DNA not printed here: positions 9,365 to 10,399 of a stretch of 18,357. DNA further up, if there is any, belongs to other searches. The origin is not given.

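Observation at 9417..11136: Lone phage terminase large subunit split by a hairpin-rich insert, yet retaining a consensus promoter and SD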

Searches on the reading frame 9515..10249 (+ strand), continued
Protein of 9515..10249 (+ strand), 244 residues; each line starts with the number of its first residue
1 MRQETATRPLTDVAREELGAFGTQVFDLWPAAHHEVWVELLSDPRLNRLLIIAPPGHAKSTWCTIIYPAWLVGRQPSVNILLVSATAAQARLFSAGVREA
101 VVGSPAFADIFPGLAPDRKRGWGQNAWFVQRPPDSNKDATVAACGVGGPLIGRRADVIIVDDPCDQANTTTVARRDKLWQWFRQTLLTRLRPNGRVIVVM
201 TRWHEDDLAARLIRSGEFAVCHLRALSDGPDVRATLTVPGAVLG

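Call 77: search_protein_families(library=pfam, proteins=[L052:11729-13228:+, L052:14686-16179:+, L052:17680-18594:+, L052:9523-10011:+, L052:3122-5161:+, L052:6246-7283:+, L052:7821-8828:+, L052:13591-14106:+, L052:17035-17676:+, L052:18983-19477:+], max_evalue=0.001)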
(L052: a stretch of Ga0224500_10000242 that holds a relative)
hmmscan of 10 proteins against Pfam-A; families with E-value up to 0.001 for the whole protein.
L052:11729-13228:+ (499 aa): 1 family
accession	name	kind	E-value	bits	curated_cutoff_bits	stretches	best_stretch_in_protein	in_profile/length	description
PF05133.19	SPP1_portal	-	1.5e-12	47.7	25.5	1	125-463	92-412/416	Phage portal protein, SPP1 Gp6-like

L052:14686-16179:+ (497 aa): 0 families

L052:17680-18594:+ (304 aa): 2 families
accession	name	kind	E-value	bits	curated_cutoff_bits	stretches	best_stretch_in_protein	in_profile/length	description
PF20911.3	GP7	-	3e-10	39.9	27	1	20-137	9-127/313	Major capsid protein GP7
PF17236.8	SU10_MCP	-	8.9e-05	22.6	24.1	1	14-191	12-202/292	SU10 major capsid protein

L052:9523-10011:+ (162 aa): 1 family
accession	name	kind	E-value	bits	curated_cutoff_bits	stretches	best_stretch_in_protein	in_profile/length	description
PF01527.26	HTH_Tnp_1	-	0.00049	20.7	24.1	0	17-73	5-63/75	Transposase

L052:3122-5161:+ (679 aa): 1 family
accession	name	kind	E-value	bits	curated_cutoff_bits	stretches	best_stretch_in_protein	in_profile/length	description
PF03837.19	RecT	-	4.4e-32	111.7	24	1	387-590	1-194/198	RecT family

L052:6246-7283:+ (345 aa): 0 families

L052:7821-8828:+ (335 aa): 1 family
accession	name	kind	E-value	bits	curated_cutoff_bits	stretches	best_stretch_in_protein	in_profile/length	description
PF02195.25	ParB_N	-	9.3e-08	32.5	26.3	1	177-259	4-93/95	ParB N-terminal domain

L052:13591-14106:+ (171 aa): 0 families

L052:17035-17676:+ (213 aa): 0 families

L052:18983-19477:+ (164 aa): 1 family
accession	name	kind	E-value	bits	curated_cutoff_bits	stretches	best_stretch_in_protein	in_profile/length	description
PF20557.3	DnaT_2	-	6.7e-13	49.3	27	1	3-113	3-116/168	Putative DnaT-like ssDNA binding protein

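Call 93: find_homologous_proteins(query=window:9515-10246:+, max_evalue=1e-40)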
Query window:9515-10246:+ (244 aa): 39 proteins with E <= 1e-40 among 1914 candidates.
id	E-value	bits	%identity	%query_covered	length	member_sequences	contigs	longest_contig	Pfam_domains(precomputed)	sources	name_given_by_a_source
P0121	4.4e-162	555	100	100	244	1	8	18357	-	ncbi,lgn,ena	-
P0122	7.1e-139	479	87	97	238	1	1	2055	-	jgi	jgi:hypothetical protein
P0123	2.1e-114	399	70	96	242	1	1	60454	-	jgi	jgi:hypothetical protein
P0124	2.5e-114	399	71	98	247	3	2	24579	-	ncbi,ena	-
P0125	4.7e-111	388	70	94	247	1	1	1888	-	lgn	-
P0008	1.1e-110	387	70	98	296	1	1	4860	-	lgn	-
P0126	1.3e-109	383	73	94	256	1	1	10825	PF03237.22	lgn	-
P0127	4.1e-109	382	71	93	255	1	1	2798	-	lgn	-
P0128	5.0e-109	381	71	95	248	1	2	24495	-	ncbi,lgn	-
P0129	8.3e-108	377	69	97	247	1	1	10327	-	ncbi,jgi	jgi:hypothetical protein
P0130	1.7e-104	367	70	95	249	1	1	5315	-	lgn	-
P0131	4.8e-102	359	69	94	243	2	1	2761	-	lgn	-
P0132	2.8e-99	350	67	93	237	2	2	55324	-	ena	-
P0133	9.7e-98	345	64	94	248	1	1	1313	-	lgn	-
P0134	2.0e-85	304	68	81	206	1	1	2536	-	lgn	-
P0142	4.7e-43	165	38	99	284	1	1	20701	-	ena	-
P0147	1.9e-42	163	37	99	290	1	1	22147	-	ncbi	-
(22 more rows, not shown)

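Call 94: find_encoding_contigs(protein=P0123, flank=10000, max_places=2)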
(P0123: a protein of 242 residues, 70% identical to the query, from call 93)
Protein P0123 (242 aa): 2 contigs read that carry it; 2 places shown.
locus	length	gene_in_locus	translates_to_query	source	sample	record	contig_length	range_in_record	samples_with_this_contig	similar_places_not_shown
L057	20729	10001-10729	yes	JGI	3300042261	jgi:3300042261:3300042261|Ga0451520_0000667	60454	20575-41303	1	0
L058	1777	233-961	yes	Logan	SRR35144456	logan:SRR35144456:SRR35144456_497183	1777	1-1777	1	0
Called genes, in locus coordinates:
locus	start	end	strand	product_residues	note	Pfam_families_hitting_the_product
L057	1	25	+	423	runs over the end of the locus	PF02056:Glyco_hydro_4, PF11975:Glyco_hydro_4C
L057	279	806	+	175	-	-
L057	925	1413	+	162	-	-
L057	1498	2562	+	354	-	PF01208:URO-D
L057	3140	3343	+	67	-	PF09962:DUF2196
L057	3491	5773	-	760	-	PF13088:BNR_2 (faint)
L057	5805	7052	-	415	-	PF07690:MFS_1 (faint)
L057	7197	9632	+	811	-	PF02878:PGM_PMM_I, PF02879:PGM_PMM_II, PF02880:PGM_PMM_III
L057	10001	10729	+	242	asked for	-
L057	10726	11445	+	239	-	PF17289:Terminase_6C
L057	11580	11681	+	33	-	-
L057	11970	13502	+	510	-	PF00501:AMP-binding, PF13193:AMP-binding_C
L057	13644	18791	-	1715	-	PF07603:Lcl_C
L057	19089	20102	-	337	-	-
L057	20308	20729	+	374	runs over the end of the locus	PF00155:Aminotran_1_2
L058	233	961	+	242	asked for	-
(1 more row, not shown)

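Call 95: find_encoding_contigs(protein=P0132, flank=10000, max_places=2)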
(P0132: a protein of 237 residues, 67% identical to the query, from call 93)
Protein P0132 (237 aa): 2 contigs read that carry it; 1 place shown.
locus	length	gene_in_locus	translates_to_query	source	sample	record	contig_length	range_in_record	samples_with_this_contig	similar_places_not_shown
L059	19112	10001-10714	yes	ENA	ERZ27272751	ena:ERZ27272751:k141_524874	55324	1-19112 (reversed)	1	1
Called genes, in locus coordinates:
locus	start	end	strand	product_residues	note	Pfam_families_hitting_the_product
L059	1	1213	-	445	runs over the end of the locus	PF00768:Peptidase_S11, PF13354:Beta-lactamase2, PF07943:PBP5_C (faint)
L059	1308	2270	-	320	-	PF03279:Lip_A_acyltrans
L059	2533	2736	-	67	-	-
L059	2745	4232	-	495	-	PF01435:Peptidase_M48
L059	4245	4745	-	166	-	PF00364:Biotin_lipoyl, PF02817:E3_binding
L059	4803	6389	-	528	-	PF01202:SKI, PF13685:Fe-ADH_2, PF01761:DHQ_synthase, PF24621:DHQS_C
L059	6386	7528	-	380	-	PF01264:Chorismate_synt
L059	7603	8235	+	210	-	PF05683:Fumerase_C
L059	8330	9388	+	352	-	PF02254:TrkA_N, PF02080:TrkA_C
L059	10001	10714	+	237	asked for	-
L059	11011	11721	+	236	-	PF17289:Terminase_6C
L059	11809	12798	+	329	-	PF03793:PASTA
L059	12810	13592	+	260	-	PF00109:ketoacyl-synt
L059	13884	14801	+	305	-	PF00753:Lactamase_B, PF12706:Lactamase_B_2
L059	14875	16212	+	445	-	PF01029:NusB, PF22458:RsmF-B_ferredox, PF01189:Methyltr_RsmB-F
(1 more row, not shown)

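Call 96: find_encoding_contigs(protein=P0126, flank=10000, max_places=2)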
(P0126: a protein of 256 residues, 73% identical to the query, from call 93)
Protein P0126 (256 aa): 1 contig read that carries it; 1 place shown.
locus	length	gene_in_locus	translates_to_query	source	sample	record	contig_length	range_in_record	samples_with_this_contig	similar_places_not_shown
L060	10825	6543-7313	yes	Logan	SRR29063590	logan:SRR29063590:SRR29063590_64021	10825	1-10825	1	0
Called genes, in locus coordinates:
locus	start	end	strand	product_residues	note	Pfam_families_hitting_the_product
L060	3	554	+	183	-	?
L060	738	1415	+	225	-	PF06452:CBM9_1 (weak), PF16011:CBM9_2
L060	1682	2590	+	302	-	PF09992:NAGPA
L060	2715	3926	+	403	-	PF23500:DUF7133, PF22807:TrAA12, PF07995:GSDH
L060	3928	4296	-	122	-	-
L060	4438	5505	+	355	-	PF03054:tRNA_Me_trans, PF20259:tRNA_Me_trans_M, PF20258:tRNA_Me_trans_C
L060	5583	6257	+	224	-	-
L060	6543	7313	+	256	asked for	PF03237:Terminase_6N (weak)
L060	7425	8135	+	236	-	PF17289:Terminase_6C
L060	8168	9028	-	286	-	-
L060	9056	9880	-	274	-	PF22564:HAAS (weak)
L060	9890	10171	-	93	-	PF03551:PadR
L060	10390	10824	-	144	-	?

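Call 97: find_encoding_contigs(protein=P0147, flank=10000, max_places=2)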
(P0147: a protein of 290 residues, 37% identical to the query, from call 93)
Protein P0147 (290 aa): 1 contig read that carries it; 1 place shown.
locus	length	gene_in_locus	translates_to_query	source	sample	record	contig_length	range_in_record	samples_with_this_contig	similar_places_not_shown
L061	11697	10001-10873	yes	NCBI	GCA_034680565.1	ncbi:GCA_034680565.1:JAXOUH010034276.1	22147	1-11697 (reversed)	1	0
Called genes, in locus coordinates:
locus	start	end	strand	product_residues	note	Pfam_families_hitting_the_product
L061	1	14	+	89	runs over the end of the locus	-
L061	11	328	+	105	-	PF13560:HTH_31 (weak), PF01381:HTH_3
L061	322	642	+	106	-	-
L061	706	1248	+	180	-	PF05063:MT-A70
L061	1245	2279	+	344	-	PF09588:YqaJ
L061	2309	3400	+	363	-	PF03837:RecT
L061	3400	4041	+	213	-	-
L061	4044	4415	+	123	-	-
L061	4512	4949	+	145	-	-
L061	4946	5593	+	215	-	-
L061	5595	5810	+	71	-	-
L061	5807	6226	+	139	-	-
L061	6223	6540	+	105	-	-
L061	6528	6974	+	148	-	PF09723:Zn_ribbon_8 (faint)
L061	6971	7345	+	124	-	-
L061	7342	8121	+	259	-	-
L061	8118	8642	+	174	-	-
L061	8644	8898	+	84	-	-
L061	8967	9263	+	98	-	-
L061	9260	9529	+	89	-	-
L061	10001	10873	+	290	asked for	-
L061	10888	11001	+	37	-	-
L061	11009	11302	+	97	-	-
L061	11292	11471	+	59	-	-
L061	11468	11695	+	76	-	?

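Call 98: find_encoding_contigs(protein=P0142, flank=10000, max_places=2)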
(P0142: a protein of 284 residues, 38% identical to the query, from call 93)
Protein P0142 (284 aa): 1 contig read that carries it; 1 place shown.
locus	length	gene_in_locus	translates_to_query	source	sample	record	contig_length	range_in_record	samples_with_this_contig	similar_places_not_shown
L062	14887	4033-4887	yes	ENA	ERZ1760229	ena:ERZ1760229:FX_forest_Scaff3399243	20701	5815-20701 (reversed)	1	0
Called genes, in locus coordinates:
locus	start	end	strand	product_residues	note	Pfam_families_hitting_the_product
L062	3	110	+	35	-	?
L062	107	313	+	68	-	-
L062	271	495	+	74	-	-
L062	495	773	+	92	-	-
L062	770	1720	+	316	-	-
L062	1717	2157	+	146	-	-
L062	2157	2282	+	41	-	-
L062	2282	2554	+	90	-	-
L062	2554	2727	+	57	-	-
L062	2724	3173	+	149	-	-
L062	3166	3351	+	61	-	-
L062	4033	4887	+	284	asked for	-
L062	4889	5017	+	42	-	PF23855:DUF7218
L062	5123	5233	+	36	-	-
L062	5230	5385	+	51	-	-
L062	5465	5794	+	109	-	-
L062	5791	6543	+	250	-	-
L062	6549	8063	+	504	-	PF05133:SPP1_portal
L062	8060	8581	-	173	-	-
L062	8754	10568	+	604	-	PF04233:Phage_Mu_F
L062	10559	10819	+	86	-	-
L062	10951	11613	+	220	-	-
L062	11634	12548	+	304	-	PF20911:GP7, PF17236:SU10_MCP (weak)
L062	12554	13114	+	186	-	-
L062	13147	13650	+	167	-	PF20557:DnaT_2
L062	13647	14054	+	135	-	-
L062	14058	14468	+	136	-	-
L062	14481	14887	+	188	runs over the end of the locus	-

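Call 105: list_cluster_members(proteins=[P0121, P0129, P0124, P0128])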
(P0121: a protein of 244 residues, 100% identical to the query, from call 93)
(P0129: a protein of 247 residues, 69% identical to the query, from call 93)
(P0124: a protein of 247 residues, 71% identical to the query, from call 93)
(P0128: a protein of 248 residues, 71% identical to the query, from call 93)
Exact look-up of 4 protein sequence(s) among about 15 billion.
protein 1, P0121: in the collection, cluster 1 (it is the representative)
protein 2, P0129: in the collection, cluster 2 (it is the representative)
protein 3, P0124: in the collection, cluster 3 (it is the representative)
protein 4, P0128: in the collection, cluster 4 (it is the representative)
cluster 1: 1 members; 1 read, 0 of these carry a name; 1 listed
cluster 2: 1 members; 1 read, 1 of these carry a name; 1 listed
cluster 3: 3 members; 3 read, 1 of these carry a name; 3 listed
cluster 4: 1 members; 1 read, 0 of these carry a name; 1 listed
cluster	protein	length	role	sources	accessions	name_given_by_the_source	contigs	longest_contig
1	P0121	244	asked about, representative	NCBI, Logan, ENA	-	-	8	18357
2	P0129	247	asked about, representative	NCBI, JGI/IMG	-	hypothetical protein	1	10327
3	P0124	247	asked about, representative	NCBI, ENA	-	-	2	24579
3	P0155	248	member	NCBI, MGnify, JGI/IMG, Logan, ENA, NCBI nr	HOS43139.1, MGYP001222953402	MAG TPA: hypothetical protein PK794_05545 [Armatimonadota bacterium] | CR=1 FL=1 | hypothetical protein [Armatimonadota bacterium]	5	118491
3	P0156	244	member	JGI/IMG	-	-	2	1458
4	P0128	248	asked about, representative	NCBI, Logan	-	-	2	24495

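Call 106: find_encoding_contigs(protein=P0121, flank=10000, max_places=8)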
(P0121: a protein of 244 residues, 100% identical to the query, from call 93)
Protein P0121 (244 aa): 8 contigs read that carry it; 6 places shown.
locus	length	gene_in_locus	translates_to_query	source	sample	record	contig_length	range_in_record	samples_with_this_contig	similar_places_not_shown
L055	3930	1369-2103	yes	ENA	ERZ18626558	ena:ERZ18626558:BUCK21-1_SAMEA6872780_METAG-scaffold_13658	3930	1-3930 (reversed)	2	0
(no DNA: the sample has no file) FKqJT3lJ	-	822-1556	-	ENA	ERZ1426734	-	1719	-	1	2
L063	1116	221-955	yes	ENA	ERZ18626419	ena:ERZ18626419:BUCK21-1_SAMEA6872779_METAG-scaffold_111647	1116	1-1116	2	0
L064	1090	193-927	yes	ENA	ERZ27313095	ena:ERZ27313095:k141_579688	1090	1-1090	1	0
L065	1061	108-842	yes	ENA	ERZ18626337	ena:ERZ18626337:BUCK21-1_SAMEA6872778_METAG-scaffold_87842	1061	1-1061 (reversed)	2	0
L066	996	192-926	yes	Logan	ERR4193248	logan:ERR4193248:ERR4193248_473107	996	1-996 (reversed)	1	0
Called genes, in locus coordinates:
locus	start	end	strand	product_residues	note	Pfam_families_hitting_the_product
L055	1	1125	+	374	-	?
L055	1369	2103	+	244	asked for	-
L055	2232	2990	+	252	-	PF17289:Terminase_6C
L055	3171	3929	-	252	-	?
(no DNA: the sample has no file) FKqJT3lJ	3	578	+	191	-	?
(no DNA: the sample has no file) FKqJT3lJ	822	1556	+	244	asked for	-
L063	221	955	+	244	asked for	-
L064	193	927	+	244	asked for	-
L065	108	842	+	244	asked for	-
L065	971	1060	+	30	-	?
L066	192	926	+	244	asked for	-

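Call 109: find_encoding_contigs(protein=P0122, flank=5000, max_places=3)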
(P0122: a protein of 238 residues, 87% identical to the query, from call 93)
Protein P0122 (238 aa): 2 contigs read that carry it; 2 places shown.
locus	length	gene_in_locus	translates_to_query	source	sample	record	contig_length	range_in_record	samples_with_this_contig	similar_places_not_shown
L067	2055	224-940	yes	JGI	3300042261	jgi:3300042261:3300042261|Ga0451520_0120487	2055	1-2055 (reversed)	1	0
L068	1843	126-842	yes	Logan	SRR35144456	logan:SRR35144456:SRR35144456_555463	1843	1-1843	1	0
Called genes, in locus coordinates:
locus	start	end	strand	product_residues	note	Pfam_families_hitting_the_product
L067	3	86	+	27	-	?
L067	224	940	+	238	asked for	-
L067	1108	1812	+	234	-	PF17289:Terminase_6C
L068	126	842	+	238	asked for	-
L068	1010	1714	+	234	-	PF17289:Terminase_6C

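Call 118: search_protein_families(library=pfam, proteins=[L062:5465-5794:+, L062:5791-6543:+, L062:4033-4887:+, L062:4889-5017:+, L061:10001-10873:+], max_evalue=0.05)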
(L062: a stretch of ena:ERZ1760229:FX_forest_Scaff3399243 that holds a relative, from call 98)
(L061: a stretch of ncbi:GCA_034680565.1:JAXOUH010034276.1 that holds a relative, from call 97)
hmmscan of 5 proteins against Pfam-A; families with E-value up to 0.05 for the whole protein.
L062:5465-5794:+ (109 aa): 0 families

L062:5791-6543:+ (250 aa): 0 families

L062:4033-4887:+ (284 aa): 0 families

L062:4889-5017:+ (42 aa): 1 family
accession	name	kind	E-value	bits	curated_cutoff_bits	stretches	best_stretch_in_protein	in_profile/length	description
PF23855.1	DUF7218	-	3e-14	53.4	27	1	2-35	2-35/47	Family of unknown function (DUF7218)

L061:10001-10873:+ (290 aa): 0 families
